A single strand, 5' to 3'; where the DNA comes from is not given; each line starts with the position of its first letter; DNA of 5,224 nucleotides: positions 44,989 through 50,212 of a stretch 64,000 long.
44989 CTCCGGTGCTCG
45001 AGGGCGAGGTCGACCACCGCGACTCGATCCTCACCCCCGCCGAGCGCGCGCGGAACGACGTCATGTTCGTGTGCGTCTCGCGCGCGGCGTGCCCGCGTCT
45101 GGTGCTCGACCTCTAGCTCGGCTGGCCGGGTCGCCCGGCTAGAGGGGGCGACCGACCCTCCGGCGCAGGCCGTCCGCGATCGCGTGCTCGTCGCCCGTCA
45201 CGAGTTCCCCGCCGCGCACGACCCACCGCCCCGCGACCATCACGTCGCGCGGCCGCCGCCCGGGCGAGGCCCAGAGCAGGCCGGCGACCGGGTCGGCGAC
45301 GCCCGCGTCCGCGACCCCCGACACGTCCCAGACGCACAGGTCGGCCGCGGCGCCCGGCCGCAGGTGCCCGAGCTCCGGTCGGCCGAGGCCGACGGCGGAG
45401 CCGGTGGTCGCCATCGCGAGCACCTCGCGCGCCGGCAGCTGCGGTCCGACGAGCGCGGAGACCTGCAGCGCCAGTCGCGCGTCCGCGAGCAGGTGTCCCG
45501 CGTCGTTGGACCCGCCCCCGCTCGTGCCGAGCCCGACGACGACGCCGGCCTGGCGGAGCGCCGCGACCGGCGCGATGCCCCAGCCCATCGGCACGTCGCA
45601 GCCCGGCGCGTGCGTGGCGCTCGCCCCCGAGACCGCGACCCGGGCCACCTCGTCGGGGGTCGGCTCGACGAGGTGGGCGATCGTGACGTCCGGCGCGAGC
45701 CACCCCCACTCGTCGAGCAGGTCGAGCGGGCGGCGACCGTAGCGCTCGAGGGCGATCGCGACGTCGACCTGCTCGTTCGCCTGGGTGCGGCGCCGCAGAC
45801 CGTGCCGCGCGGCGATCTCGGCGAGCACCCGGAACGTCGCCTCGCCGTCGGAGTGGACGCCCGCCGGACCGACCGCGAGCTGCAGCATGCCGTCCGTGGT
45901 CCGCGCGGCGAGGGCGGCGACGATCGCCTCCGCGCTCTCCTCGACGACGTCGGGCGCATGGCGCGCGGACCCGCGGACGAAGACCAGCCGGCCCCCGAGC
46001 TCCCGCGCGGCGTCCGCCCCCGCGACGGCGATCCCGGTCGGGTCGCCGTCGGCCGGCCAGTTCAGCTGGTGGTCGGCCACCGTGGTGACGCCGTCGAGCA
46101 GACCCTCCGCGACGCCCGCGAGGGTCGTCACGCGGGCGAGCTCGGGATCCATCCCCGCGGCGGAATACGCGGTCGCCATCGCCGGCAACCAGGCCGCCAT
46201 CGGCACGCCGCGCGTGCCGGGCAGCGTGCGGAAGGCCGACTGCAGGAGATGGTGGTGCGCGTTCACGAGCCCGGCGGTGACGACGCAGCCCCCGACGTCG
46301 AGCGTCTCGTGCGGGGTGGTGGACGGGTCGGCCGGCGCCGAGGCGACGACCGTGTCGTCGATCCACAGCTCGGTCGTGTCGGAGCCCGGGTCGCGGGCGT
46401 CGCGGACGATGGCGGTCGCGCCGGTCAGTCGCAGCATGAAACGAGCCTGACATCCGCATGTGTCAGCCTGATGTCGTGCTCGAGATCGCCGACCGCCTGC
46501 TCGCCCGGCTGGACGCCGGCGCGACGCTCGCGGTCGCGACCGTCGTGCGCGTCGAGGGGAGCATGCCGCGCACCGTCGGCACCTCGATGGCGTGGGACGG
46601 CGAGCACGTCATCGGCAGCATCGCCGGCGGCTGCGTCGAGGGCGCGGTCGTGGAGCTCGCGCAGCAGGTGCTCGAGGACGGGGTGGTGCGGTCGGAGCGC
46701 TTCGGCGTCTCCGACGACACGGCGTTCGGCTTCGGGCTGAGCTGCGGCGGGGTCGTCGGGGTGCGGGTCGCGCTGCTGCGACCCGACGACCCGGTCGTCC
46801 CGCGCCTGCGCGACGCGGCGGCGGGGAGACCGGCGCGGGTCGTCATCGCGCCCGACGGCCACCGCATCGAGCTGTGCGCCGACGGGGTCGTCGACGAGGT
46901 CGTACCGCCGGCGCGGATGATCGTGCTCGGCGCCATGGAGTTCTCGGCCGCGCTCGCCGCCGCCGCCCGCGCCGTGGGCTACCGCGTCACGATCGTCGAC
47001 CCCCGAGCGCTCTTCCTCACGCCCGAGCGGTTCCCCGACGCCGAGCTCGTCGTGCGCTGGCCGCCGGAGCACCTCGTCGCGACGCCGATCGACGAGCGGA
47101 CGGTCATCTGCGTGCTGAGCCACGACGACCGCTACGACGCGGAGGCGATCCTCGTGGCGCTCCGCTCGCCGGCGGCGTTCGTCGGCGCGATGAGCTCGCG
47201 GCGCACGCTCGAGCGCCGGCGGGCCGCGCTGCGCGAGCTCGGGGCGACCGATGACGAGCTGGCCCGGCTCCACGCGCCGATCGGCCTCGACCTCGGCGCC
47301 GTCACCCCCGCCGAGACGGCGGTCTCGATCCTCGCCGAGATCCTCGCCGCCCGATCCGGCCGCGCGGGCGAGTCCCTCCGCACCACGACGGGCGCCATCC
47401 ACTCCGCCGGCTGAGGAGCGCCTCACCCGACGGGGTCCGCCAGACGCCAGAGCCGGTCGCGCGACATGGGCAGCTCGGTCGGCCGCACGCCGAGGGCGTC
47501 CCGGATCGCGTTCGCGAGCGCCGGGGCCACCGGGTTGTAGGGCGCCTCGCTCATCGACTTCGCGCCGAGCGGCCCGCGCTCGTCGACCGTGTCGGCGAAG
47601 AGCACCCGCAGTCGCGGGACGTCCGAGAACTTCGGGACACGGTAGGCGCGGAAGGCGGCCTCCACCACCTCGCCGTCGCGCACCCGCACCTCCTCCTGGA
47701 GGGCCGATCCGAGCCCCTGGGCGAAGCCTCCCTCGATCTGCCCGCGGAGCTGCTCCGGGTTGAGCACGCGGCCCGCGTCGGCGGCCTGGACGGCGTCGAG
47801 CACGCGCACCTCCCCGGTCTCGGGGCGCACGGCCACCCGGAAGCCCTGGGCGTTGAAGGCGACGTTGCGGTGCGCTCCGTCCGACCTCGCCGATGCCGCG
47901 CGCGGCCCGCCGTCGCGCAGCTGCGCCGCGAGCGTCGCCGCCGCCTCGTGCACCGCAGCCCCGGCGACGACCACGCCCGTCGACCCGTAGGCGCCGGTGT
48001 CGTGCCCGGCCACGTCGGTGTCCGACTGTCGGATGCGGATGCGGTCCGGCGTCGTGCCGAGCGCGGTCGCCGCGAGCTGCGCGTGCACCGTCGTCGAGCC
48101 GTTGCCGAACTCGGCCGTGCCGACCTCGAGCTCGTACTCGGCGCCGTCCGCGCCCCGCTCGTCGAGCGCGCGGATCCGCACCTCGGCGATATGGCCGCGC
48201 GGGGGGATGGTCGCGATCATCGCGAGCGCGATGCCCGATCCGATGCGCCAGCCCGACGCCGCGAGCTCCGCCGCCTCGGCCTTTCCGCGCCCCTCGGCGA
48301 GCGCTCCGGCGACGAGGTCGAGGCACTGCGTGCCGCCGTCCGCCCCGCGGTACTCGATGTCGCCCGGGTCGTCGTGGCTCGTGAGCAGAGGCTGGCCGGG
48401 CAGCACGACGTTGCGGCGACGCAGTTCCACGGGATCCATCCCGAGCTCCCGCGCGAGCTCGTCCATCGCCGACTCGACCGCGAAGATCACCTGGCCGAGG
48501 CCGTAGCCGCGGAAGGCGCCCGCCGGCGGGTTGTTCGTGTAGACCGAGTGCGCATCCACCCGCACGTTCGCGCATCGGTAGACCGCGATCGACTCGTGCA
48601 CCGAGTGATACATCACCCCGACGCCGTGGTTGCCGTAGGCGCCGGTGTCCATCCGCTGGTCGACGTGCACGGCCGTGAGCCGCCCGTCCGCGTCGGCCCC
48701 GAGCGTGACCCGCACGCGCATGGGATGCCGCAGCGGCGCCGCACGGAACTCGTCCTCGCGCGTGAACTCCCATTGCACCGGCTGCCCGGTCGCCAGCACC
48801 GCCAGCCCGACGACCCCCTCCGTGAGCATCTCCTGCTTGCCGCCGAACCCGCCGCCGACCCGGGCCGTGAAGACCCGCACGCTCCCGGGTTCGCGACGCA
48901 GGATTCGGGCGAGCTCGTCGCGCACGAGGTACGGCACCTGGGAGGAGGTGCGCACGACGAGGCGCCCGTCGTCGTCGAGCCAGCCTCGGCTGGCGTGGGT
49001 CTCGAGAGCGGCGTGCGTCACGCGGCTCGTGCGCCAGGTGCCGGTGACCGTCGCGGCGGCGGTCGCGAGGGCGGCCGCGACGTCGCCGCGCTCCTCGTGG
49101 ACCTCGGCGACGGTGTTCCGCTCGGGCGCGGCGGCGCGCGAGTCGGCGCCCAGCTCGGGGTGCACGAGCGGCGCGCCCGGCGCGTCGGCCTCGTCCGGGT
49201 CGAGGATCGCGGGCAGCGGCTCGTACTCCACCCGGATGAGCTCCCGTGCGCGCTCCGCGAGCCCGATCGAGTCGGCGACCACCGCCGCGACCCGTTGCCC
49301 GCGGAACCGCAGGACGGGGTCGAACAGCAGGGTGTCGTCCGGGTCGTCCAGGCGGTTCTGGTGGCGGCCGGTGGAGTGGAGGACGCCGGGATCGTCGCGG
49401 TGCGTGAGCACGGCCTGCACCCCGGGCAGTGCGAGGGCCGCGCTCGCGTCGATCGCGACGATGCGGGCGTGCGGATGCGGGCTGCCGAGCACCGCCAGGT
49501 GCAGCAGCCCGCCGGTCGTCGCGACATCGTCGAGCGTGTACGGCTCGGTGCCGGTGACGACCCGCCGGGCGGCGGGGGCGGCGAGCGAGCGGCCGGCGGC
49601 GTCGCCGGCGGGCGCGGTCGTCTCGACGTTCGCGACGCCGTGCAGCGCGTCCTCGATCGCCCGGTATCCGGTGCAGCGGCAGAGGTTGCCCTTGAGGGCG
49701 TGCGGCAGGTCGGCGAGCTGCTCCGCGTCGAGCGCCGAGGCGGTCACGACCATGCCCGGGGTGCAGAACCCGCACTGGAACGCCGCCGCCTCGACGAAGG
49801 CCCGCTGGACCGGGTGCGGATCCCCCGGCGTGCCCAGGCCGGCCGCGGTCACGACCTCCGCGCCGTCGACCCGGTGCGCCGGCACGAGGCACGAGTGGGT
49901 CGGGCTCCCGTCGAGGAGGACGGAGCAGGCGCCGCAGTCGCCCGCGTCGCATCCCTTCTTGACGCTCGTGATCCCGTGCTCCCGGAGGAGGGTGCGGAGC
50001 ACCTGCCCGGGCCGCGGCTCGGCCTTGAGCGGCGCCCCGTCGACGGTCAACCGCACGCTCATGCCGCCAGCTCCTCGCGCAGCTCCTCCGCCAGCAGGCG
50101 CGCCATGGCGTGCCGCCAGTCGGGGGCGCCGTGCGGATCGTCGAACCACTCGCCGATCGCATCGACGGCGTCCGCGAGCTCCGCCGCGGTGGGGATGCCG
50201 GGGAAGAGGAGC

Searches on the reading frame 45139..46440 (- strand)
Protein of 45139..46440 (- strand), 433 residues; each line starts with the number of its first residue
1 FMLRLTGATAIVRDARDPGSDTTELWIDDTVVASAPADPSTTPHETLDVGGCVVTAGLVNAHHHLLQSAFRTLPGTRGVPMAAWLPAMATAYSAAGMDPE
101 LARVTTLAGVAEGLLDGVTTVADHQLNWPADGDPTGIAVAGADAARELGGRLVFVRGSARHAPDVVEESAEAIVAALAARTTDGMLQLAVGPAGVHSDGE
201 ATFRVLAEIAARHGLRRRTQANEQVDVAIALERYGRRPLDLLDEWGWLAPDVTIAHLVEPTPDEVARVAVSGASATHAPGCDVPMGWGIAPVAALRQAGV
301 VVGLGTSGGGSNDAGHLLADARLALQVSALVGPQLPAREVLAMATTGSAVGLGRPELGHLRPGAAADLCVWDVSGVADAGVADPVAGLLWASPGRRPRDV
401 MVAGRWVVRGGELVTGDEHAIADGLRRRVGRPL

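Call 9: search_protein_families(library=ncbifam, proteins=[window:45139-46440:-], max_evalue=0.001)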
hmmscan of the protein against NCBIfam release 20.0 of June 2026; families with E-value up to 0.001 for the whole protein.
window:45139-46440:- (433 aa): 29 families (the best 25 are shown)
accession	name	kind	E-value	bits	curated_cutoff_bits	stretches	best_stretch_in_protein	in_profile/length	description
NF006055.0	PRK08203.1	equivalog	5.9e-75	252.5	532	1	19-424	23-442/455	8-oxoguanine deaminase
NF009059.0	PRK12393.1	equivalog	8.1e-58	196.2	543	1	25-423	31-446/460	amidohydrolase family protein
NF006549.0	PRK09045.1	equivalog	2.7e-42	144.9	540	1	31-423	42-430/444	TRZ/ATZ family hydrolase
NF005557.0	PRK07228.1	equivalog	2.8e-38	131.8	522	1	5-423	5-428/445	5'-deoxyadenosine deaminase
NF006056.0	PRK08204.1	subfamily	1.5e-30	106.4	391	1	13-422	15-430/449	hypothetical protein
NF006252.0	PRK08393.1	equivalog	1e-28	100.5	617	1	26-426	24-417/424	N-ethylammeline chlorohydrolase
NF004701.0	PRK06038.1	equivalog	1.1e-28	100.1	609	1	24-422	25-416/432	N-ethylammeline chlorohydrolase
NF006681.0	PRK09229.1-2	equivalog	6.1e-27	94.4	362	1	25-419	24-436/451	formimidoylglutamate deiminase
NF012037.0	PRK15493.1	equivalog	3.2e-24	85.5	779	1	44-421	47-422/435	bifunctional S-methyl-5'-thioadenosine deaminase/S-adenosylhomocysteine deaminase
NF004801.0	PRK06151.1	subfamily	1e-23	84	416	1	170-421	192-451/491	chlorohydrolase family protein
NF005211.0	PRK06687.1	equivalog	1.7e-23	83.1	703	1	43-415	45-416/419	TRZ/ATZ family protein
TIGR02022.1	hutF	equivalog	4.7e-22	78.3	413.05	2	223-418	238-441/455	formimidoylglutamate deiminase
TIGR02967.1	guan_deamin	equivalog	3.2e-20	72.5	375.4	1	47-374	36-363/401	guanine deaminase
NF006679.0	PRK09228.1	subfamily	5e-19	68.3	351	1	45-374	59-388/433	guanine deaminase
NF004995.0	PRK06380.1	subfamily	7.4e-16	58.1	567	1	40-423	38-414/418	metal-dependent hydrolase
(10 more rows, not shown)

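Call 23: search_solved_structures(query=window:45139-46440:-, max_evalue=1e-10)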
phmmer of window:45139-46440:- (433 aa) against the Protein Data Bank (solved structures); distinct sequences matched with E-value up to 1e-10: 15.
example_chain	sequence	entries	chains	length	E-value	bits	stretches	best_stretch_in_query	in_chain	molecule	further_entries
3ls9_A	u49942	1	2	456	4.4e-58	200.7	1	6-417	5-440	Triazine hydrolase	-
3lsb_A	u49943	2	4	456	1e-57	199.4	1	6-417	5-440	Triazine hydrolase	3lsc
4l9x_A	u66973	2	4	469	2.8e-57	198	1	5-417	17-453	Triazine hydrolase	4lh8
5hme_A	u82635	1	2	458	6.3e-57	196.9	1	5-417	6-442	Triazine hydrolase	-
5hmf_A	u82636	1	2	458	1.6e-56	195.6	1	5-417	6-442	Triazine hydrolase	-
5hmd_A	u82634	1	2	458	1.8e-56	195.4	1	5-417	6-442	Triazine hydrolase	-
3hpa_A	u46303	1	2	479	4.1e-51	177.7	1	24-417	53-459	AMIDOHYDROLASE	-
7ww2_A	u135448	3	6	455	3.1e-48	168.2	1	43-421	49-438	8-oxoguanine deaminase | Hydroxydechloroatrazine ethylaminohydrolase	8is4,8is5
3lnp_A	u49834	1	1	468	2.5e-36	129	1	28-422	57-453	Amidohydrolase family Protein OLEI01672_1_465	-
4dyk_A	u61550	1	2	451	1.1e-32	117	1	45-422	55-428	AMIDOHYDROLASE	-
4gbd_A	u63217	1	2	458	1.2e-32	116.9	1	45-422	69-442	Putative uncharacterized protein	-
2paj_A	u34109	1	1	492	6.8e-32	114.4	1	15-431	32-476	putative cytosine/guanine deaminase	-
4f0r_A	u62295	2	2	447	4.9e-30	108.3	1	40-420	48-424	5-methylthioadenosine/S-adenosylhomocysteine deaminase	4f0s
4dzh_A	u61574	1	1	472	2.7e-22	82.7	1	32-426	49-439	AMIDOHYDROLASE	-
4v1x_A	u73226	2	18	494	1.2e-15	60.9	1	42-405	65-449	ATRAZINE CHLOROHYDROLASE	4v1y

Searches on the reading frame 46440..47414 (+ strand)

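Call 22: search_protein_families(library=pfam, proteins=[window:46440-47414:+], max_evalue=0.0001)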
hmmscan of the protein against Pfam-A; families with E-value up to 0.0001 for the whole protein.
window:46440-47414:+ (324 aa): 2 families
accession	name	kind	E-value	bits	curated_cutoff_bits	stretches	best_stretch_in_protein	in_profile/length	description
PF13478.12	XdhC_C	-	1.5e-37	129.4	29.7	1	160-301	1-125/125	XdhC Rossmann domain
PF02625.21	XdhC_CoxI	-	3.9e-17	62.4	24.3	1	24-88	2-67/68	XdhC and CoxI family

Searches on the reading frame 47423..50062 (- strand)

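Call 22: search_protein_families(library=pfam, proteins=[window:47423-50062:-], max_evalue=0.0001)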
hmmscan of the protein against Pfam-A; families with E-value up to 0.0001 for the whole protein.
window:47423-50062:- (879 aa): 5 families
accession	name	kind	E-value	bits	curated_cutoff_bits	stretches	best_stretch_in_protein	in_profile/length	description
PF02738.23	MoCoBD_1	-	5.5e-77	258.6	27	1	316-552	7-244/244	Molybdopterin cofactor-binding domain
PF20256.3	MoCoBD_2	-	8.7e-45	153.8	27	2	728-816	194-283/283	Molybdopterin cofactor-binding domain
PF01315.27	Ald_Xan_dh_C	-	8.3e-25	87.7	31.3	1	172-284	3-110/110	Aldehyde oxidase and xanthine dehydrogenase, a/b hammerhead domain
PF01799.25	Fer2_2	-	1.1e-23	83.6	30.3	1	72-140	1-74/75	[2Fe-2S] binding domain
PF00111.32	Fer2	-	6.6e-05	23.2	21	1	6-58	2-55/77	2Fe-2S iron-sulfur cluster binding domain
